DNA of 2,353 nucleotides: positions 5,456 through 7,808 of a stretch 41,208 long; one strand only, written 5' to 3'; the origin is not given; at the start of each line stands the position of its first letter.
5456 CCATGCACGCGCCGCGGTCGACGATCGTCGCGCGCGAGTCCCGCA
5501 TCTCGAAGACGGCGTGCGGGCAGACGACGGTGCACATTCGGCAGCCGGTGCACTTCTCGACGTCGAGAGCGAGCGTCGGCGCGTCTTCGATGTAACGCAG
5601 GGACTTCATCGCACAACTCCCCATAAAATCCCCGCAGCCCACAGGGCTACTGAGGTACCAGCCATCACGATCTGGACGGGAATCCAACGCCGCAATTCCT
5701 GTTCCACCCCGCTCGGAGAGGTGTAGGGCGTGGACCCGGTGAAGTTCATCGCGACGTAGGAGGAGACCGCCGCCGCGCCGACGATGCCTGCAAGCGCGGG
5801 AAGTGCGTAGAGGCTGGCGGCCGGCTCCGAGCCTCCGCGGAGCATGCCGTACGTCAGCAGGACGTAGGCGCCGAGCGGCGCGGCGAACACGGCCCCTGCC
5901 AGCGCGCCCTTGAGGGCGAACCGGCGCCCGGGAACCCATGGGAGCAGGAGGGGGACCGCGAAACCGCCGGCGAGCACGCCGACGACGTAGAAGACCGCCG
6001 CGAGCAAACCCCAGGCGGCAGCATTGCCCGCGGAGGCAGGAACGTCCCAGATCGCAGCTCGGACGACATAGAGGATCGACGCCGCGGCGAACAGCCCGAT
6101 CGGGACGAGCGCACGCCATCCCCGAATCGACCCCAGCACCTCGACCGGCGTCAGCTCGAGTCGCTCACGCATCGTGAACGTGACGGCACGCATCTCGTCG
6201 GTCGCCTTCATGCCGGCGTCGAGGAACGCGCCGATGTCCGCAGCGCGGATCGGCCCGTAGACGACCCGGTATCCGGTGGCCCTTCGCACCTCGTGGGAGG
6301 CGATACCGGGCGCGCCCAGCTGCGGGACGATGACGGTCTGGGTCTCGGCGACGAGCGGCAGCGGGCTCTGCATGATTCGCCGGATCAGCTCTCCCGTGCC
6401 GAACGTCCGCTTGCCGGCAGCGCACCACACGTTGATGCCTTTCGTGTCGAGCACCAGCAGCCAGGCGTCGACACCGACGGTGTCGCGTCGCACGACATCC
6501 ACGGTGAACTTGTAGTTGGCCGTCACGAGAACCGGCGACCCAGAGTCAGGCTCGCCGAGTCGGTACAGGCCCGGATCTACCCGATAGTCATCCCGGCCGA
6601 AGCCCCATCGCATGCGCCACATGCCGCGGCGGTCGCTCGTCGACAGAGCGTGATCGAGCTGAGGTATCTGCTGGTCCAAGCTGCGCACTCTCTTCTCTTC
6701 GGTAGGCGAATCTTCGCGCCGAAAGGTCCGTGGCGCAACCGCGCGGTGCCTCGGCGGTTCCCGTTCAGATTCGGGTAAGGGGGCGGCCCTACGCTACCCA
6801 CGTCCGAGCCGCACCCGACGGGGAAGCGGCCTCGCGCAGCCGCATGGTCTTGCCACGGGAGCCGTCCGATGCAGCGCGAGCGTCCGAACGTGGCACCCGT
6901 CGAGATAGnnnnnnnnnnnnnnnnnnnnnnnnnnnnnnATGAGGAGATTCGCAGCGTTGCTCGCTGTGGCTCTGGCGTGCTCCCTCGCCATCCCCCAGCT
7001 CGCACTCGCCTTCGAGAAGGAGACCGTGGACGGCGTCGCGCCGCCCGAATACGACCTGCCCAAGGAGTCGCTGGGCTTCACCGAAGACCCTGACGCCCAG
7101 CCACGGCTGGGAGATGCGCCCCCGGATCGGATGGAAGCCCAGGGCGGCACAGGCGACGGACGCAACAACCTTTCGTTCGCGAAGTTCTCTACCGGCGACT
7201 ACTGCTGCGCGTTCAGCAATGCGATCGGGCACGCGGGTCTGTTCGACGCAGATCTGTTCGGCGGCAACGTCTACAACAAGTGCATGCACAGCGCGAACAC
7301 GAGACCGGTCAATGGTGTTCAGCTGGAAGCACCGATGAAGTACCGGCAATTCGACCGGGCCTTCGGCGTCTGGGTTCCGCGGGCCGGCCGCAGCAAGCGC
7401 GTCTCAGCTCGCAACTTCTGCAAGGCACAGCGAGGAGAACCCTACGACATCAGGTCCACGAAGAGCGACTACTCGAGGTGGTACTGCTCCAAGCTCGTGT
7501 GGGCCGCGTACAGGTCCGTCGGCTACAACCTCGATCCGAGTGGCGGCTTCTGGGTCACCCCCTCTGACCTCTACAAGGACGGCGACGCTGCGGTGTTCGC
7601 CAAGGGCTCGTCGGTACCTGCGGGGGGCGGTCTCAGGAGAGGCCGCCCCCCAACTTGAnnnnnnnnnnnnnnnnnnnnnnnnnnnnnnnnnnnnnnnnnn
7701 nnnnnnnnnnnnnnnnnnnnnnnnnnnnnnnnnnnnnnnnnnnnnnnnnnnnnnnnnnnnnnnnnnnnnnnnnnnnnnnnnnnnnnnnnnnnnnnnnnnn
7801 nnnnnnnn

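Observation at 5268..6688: hgcA-hgcB mercury-methylation gene pair in an actinobacterium-like, GC-rich genome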

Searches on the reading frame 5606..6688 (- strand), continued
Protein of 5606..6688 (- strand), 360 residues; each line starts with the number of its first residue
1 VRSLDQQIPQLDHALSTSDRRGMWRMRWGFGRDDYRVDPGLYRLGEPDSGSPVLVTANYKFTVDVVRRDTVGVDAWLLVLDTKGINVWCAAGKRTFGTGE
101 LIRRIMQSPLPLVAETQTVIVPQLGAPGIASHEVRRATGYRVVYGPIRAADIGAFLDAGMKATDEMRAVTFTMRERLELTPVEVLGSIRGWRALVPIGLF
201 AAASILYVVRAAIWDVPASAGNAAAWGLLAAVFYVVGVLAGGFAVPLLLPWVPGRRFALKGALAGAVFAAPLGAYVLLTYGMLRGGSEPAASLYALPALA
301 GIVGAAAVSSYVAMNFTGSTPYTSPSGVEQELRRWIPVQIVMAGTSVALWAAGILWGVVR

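Call 20: find_encoding_contigs(protein=P0010, flank=10000, max_places=2)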
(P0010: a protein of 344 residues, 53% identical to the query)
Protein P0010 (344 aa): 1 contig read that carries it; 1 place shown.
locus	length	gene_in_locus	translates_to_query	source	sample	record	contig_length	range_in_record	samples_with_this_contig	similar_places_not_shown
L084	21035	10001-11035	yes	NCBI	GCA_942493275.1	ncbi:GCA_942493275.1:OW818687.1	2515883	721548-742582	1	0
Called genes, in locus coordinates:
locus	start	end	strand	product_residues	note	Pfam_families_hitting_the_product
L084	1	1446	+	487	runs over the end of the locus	PF00199:Catalase, PF06628:Catalase-rel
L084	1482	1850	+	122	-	PF08818:DUF1801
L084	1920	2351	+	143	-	PF01475:FUR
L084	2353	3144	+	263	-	PF01891:CbiM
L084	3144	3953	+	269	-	PF02361:CbiQ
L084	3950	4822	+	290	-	PF00005:ABC_tran, PF02463:SMC_N (faint), PF13304:AAA_21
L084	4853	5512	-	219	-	-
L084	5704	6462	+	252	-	PF00376:MerR, PF13411:MerR_1, PF09278:MerR-DNA-bind (weak), PF07739:TipAS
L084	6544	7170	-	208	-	PF04892:VanZ-LLP1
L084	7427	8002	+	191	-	PF00413:Peptidase_M10 (weak)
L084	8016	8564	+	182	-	-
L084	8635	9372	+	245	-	-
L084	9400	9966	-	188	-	PF00484:Pro_CA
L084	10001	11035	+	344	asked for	PF03599:CdhD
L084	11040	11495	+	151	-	PF12838:Fer4_7 (faint), PF00037:Fer4 (weak), PF12797:Fer4_2 (faint), PF12837:Fer4_6 (weak), PF13237:Fer4_10 (weak), PF13187:Fer4_9 (weak)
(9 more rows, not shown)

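Call 34: find_encoding_contigs(protein=P0036, flank=10000, max_places=1)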
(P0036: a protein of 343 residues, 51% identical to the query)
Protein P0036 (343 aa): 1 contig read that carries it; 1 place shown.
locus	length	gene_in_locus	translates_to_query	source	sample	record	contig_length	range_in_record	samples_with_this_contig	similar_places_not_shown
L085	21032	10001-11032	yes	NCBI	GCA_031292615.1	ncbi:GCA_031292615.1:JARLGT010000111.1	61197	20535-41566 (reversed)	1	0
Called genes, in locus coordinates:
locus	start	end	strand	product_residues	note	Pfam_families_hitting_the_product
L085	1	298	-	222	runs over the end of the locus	PF02254:TrkA_N, PF02080:TrkA_C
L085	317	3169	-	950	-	PF00690:Cation_ATPase_N, PF00122:E1-E2_ATPase, PF13246:Cation_ATPase, PF00702:Hydrolase, PF12710:HAD (weak), PF00689:Cation_ATPase_C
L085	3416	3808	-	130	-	-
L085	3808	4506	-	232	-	PF00117:GATase (weak), PF07685:GATase_3, PF13507:GATase_5, PF01965:DJ-1_PfpI (weak)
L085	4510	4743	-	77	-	PF02700:PurS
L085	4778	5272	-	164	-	-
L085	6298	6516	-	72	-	-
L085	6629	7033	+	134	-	PF11518:DUF3221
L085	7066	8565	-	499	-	PF00672:HAMP, PF00512:HisKA, PF02518:HATPase_c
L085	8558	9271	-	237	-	PF00072:Response_reg, PF00486:Trans_reg_C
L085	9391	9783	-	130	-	PF01741:MscL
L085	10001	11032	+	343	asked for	PF03599:CdhD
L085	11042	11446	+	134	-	PF14697:Fer4_21 (faint), PF13484:Fer4_16 (faint), PF00037:Fer4 (weak), PF12797:Fer4_2 (weak), PF13187:Fer4_9, PF13237:Fer4_10, PF12837:Fer4_6 (weak), PF12838:Fer4_7 (weak)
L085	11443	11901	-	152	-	-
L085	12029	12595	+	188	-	-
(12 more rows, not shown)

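Call 35: find_encoding_contigs(protein=P0002, flank=10000, max_places=2)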
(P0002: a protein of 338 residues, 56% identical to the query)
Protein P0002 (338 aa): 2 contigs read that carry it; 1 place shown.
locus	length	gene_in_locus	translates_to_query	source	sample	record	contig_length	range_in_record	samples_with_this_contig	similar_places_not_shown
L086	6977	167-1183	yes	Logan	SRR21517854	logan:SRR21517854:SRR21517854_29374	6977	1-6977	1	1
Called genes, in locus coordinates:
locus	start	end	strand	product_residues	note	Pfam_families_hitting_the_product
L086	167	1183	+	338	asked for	PF03599:CdhD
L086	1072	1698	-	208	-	-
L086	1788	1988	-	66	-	PF13396:PLDc_N (weak)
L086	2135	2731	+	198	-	PF13521:AAA_28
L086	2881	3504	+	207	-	-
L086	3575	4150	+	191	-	PF00210:Ferritin, PF02915:Rubrerythrin, PF21349:RUBY_RBDX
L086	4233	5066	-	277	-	PF00248:Aldo_ket_red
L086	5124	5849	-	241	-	-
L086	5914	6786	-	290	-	PF01634:HisG, PF08029:HisG_C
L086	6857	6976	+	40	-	?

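Call 41: predict_structure(alignment_id=A1)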
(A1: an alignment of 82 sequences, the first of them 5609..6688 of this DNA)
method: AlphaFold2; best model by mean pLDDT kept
length: 360 residues; sequences in the alignment: 82
mean_pLDDT: 90.9   pTM: 0.85
mean pLDDT of the five models: 90.9, 88.4, 88.1, 87.7, 86.4
residues with pLDDT >= 90: 265; 70-90: 71; 50-70: 19; < 50: 5
segments of 3 or more residues with pLDDT < 50: 323-326
pLDDT, mean of each block of 10 residues (from residue 1): 91 97 92 94 98 97 96 98 85 90 98 97 89 98 95 97 92 86 90 96 94 92 95 97 87 80 97 93 70 90 98 77 60 94 97 76
secondary structure, 60 per line:
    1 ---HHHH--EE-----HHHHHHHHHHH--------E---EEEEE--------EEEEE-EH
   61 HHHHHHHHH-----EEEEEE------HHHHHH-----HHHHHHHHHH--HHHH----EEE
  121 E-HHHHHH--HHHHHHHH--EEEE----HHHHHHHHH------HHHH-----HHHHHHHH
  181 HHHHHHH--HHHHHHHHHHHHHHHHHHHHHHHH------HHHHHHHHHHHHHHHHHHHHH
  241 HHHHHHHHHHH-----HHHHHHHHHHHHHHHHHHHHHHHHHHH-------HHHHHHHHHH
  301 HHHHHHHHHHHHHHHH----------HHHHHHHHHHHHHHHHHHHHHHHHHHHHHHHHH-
elements in order: H4-7 H17-27 E40-44 E53-57 H60-69 E75-80 H87-92 H98-107 H110-113 E118-121 H123-128 H131-138 E141-144 H149-157 H164-167 H173-187 H190-213 H220-251 H257-283 H291-316 H327-359

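Call 43: fold_search(model_id=the predicted structure, library=pdb)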
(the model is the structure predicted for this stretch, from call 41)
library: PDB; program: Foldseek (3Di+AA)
matches with E <= 10: 396; with E <= 0.001: 6
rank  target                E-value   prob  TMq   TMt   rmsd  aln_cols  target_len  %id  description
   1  9a0b_A                8.7e-18  1.00  0.56  0.60   6.9       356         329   43  Structure determination of the HgcAB complex using metagenome sequence data, coevolution analysis, and ab initio struc (released 2020-06-12)
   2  4c1n_G                6.4e-07  1.00  0.32  0.27   1.4       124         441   24  Corrinoid protein reactivation complex with activator (released 2014-08-13)
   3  2ycl_A                2.2e-06  1.00  0.35  0.29   4.5       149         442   22  complete structure of the corrinoid,iron-sulfur protein including the N-terminal domain with a 4Fe-4S cluster (released 2011-06-08)
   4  2h9a_A                1.0e-05  1.00  0.32  0.30   1.4       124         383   24  Corrinoid Iron-Sulfur Protein (released 2006-09-26)
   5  4djd_C                1.8e-05  1.00  0.32  0.26   1.6       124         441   27  Crystal structure of folate-free corrinoid iron-sulfur protein (CFeSP) in complex with its methyltransferase (MeTr) (released 2012-03-14)
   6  9fzy_F                3.5e-05  1.00  0.35  0.28   4.4       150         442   20  Structure of carbon monoxide dehydrogenase/acetyl-CoA synthase (CODH/ACS) in complex with corrinoid iron-sulfur protei (released 2025-02-05)
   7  7w01                  3.4e-01  0.07  0.13  0.05  32.5       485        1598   10  Cryo-EM structure of nucleotide-free ABCA3 (released 2022-04-27)
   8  8xgs_A                5.6e-01  0.15  0.14  0.16  17.0       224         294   19  a peptide receptor complex structure (released 2024-10-30)
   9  3god_D                5.6e-01  0.08  0.12  0.13  20.8       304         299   12  Structural basis for DNase activity of a conserved protein implicated in CRISPR-mediated antiviral defense (released 2009-06-30)
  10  4dcn_C                6.2e-01  0.12  0.13  0.20  27.7       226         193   13  Crystal Structure Analysis of the Arfaptin2 BAR domain in Complex with ARL1 (released 2012-06-13)
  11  4bem_J                8.5e-01  0.11  0.13  0.20  18.1       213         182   12  Crystal structure of the F-type ATP synthase c-ring from Acetobacterium woodii. (released 2014-03-26)
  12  4hyj_B                9.4e-01  0.41  0.26  0.36  20.9       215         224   12  Crystal structure of Exiguobacterium sibiricum rhodopsin (released 2013-07-17)
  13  5ecf_A                9.4e-01  0.23  0.16  0.28  11.6       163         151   12  Ligand binding domain 1 of Penicillium marneffei MP1 protein complexed with arachidonic acids (released 2016-10-19)
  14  1fbk                  9.8e-01  0.18  0.20  0.27  20.1       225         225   12  CRYSTAL STRUCTURE OF CYTOPLASMICALLY OPEN CONFORMATION OF BACTERIORHODOPSIN (released 2000-08-09)
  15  8v0g                  9.8e-01  0.16  0.17  0.08  13.7       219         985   13  plasmodium falciparum Niemann-Pick type C1-related protein form I (released 2024-11-13)
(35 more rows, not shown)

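Call 46: search_protein_families(library=ncbifam, proteins=[P0076, P0036, P0010, P0002, P0004, P0058], max_evalue=1e-10)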
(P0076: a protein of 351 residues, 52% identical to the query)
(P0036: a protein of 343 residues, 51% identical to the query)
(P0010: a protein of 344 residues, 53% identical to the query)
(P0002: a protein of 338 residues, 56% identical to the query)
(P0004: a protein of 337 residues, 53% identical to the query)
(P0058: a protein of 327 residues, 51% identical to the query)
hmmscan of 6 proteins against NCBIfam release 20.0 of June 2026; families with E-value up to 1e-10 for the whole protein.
P0076 (351 aa): 3 families
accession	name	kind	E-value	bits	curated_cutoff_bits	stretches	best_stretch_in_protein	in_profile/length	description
NF040863.1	HgcA_corrinoid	equivalog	1.4e-117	392.5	275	1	14-344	1-322/325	mercury methylation corrinoid protein HgcA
NF043039.1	HgcAB_like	equivalog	1.1e-59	202.8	285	1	42-315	15-280/350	HgcAB-like fusion protein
NF003195.0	PRK04165.1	equivalog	5.6e-20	71.6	306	1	41-167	322-448/450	acetyl-CoA decarbonylase/synthase complex subunit gamma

P0036 (343 aa): 3 families
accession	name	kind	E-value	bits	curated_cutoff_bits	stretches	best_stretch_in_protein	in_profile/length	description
NF040863.1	HgcA_corrinoid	equivalog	1.4e-120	402.3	275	1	4-333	1-321/325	mercury methylation corrinoid protein HgcA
NF043039.1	HgcAB_like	equivalog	1.4e-60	205.8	285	1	32-305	15-280/350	HgcAB-like fusion protein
NF003195.0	PRK04165.1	equivalog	3.7e-18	65.7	306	1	31-155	322-446/450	acetyl-CoA decarbonylase/synthase complex subunit gamma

P0010 (344 aa): 3 families
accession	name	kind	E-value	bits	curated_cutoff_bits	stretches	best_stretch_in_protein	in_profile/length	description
NF040863.1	HgcA_corrinoid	equivalog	3.7e-125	417.4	275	1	18-342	1-324/325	mercury methylation corrinoid protein HgcA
NF043039.1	HgcAB_like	equivalog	4e-57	194.4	285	1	45-308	14-277/350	HgcAB-like fusion protein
NF003195.0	PRK04165.1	equivalog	4.8e-22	78.5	306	1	46-169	323-446/450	acetyl-CoA decarbonylase/synthase complex subunit gamma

P0002 (338 aa): 3 families
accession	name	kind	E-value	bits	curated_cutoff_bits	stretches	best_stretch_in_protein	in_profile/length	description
NF040863.1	HgcA_corrinoid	equivalog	7e-118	393.5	275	1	12-336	2-324/325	mercury methylation corrinoid protein HgcA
NF043039.1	HgcAB_like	equivalog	3.2e-59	201.3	285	1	38-304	14-279/350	HgcAB-like fusion protein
NF003195.0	PRK04165.1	equivalog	5.2e-21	75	306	1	38-162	322-446/450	acetyl-CoA decarbonylase/synthase complex subunit gamma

P0004 (337 aa): 3 families
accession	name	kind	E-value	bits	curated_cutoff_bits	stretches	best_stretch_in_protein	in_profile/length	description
NF040863.1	HgcA_corrinoid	equivalog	2.9e-119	398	275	1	11-336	1-324/325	mercury methylation corrinoid protein HgcA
NF043039.1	HgcAB_like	equivalog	2.5e-59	201.7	285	1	38-305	14-280/350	HgcAB-like fusion protein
NF003195.0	PRK04165.1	equivalog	3e-22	79.1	306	1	38-162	322-446/450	acetyl-CoA decarbonylase/synthase complex subunit gamma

P0058 (327 aa): 3 families
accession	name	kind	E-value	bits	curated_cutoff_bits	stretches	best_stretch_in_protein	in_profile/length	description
NF040863.1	HgcA_corrinoid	equivalog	8.8e-120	399.7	275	1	1-325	1-324/325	mercury methylation corrinoid protein HgcA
NF043039.1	HgcAB_like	equivalog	3.3e-55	188.1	285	1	27-294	13-280/350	HgcAB-like fusion protein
NF003195.0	PRK04165.1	equivalog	1.6e-19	70.1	306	1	31-151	325-445/450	acetyl-CoA decarbonylase/synthase complex subunit gamma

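Call 63: list_cluster_members(proteins=[P0010, P0139, P0127, P0026, P0067, P0047, P0059, P0184, P0192])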
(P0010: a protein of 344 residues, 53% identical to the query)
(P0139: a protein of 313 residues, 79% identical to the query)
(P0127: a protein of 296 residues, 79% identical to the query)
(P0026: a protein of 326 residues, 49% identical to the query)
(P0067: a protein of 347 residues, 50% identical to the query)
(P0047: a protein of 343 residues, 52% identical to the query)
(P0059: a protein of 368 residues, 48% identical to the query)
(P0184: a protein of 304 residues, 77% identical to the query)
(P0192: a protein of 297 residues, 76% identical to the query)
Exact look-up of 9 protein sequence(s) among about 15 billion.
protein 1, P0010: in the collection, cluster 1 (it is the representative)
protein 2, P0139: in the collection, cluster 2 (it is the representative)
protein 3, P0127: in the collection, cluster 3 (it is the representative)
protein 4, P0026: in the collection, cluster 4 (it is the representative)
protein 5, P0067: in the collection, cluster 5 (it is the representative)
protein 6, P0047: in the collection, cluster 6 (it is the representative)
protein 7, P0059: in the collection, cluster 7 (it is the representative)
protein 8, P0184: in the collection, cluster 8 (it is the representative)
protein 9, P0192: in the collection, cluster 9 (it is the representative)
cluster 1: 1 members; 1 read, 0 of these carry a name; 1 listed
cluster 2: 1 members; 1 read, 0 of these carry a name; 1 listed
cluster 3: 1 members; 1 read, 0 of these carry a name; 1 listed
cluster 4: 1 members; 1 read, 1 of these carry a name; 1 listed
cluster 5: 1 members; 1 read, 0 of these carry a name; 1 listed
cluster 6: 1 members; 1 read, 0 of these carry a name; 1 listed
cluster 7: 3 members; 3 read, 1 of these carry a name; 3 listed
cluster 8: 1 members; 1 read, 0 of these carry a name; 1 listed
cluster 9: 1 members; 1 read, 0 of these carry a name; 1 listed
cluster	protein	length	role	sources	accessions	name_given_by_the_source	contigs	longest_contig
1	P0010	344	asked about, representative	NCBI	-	-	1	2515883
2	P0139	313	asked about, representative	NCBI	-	-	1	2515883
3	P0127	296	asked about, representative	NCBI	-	-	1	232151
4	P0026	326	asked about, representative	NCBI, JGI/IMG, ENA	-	hypothetical protein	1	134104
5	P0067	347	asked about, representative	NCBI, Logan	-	-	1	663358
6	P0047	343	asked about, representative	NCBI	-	-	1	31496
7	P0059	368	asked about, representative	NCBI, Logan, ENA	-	-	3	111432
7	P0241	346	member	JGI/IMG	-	hypothetical protein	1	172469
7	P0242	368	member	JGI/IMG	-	-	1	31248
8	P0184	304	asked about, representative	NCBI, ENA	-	-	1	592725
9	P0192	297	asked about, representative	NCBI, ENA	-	-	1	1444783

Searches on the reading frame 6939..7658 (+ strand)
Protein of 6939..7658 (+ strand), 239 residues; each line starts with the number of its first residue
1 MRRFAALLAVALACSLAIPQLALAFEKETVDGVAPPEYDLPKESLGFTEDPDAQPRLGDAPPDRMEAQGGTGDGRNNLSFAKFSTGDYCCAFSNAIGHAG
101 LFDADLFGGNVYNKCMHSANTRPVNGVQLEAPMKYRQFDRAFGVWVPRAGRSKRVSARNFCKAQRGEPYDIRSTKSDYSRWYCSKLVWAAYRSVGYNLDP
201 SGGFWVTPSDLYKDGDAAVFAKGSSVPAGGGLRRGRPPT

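Call 4: search_protein_families(library=pfam, proteins=[window:6939-7658:+], max_evalue=0.01)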
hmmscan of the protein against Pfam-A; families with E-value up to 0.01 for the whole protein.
window:6939-7658:+ (239 aa): 1 family
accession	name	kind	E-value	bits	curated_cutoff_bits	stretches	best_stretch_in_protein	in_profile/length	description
PF05708.18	Peptidase_C92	-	0.00019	22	27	1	151-195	78-122/166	Permuted papain-like amidase enzyme, YaeF/YiiX, C92 family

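Call 5: search_protein_families(library=ncbifam, proteins=[window:6939-7658:+], max_evalue=0.01)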
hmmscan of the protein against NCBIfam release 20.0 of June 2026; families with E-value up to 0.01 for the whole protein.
window:6939-7658:+ (239 aa): 2 families
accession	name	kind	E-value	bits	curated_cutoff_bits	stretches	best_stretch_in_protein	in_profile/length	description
NF008552.0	PRK11479.1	equivalog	1.3e-06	27.7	279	1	174-223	198-249/274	YaeF family permuted papain-like enzyme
NF007458.0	PRK10030.1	equivalog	0.0016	18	216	1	154-193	106-144/205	YiiX family permuted papain-like enzyme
